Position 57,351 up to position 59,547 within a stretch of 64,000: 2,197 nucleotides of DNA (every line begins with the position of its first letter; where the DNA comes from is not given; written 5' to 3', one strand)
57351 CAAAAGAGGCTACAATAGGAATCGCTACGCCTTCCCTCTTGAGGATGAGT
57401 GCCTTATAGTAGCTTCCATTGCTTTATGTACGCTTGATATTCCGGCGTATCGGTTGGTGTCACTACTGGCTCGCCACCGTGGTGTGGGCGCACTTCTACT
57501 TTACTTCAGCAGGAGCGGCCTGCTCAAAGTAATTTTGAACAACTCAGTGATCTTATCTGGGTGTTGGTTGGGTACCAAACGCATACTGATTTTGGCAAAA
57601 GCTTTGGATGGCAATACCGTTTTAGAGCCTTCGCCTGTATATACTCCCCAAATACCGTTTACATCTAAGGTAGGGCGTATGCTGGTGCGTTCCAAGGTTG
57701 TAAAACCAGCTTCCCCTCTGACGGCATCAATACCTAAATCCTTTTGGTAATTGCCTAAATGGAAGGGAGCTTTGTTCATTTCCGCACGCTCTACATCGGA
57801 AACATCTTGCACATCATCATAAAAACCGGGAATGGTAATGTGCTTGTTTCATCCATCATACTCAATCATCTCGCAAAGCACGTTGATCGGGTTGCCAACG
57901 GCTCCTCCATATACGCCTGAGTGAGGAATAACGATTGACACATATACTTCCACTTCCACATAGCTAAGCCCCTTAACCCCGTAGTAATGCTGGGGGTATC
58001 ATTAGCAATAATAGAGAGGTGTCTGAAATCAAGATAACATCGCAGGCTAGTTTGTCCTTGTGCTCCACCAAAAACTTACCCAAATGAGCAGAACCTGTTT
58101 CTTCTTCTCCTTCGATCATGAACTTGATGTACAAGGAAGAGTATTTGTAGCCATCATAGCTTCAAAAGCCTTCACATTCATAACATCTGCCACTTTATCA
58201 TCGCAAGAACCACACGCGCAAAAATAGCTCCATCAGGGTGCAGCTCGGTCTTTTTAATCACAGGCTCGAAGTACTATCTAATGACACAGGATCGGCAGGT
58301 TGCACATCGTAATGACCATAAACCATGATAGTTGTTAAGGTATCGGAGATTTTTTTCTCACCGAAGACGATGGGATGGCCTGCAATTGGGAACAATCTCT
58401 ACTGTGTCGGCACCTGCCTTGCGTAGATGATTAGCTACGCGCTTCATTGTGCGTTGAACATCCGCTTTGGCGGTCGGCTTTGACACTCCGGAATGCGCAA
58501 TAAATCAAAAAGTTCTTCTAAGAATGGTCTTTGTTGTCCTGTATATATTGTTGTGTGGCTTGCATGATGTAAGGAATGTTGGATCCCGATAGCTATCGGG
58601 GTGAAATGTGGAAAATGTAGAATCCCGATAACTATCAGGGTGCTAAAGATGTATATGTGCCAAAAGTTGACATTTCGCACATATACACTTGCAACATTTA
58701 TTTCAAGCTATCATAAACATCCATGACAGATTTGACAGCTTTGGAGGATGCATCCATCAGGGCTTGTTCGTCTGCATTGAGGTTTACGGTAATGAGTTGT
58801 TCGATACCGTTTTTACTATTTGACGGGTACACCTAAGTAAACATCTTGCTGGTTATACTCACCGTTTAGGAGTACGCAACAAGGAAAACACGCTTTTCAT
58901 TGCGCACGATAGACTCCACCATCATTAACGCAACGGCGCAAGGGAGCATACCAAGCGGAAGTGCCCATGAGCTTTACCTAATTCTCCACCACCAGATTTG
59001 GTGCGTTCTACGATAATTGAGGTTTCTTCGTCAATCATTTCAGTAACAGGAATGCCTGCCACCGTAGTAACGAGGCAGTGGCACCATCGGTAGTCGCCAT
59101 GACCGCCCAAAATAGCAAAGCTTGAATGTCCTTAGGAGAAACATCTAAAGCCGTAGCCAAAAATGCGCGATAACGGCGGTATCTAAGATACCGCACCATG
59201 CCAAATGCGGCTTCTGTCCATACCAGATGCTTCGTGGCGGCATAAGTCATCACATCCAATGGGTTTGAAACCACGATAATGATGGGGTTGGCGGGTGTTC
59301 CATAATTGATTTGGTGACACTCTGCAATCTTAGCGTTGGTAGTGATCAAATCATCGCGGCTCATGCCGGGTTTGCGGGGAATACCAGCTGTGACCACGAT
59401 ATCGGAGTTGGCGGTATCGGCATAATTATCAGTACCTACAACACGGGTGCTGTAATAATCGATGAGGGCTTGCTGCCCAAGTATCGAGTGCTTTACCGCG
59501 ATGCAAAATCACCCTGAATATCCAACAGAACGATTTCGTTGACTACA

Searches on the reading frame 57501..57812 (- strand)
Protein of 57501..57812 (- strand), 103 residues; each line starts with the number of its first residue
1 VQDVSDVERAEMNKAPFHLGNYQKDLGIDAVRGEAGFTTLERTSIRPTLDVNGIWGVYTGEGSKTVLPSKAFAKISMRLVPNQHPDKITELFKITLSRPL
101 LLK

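Call 40: search_protein_families(library=pfam, proteins=[window:57501-57812:-], max_evalue=0.1)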
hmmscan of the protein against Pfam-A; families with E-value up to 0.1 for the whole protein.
window:57501-57812:- (103 aa): 1 family
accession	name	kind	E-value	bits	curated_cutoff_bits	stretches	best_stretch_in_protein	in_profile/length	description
PF07687.19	M20_dimer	-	5.1e-07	30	21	1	27-93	48-96/107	Peptidase dimerisation domain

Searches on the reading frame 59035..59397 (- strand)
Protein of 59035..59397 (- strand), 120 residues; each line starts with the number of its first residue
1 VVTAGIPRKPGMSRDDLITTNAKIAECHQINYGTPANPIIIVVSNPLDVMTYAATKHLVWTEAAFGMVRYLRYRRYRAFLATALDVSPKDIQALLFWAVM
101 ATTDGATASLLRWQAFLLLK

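Call 40: search_protein_families(library=pfam, proteins=[window:59035-59397:-], max_evalue=0.1)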
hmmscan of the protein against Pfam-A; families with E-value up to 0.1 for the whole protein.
window:59035-59397:- (120 aa): 1 family
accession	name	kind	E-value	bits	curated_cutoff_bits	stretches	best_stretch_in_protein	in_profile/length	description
PF00056.29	Ldh_1_N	-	2.5e-14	53.9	27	1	2-57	75-131/141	lactate/malate dehydrogenase, NAD binding domain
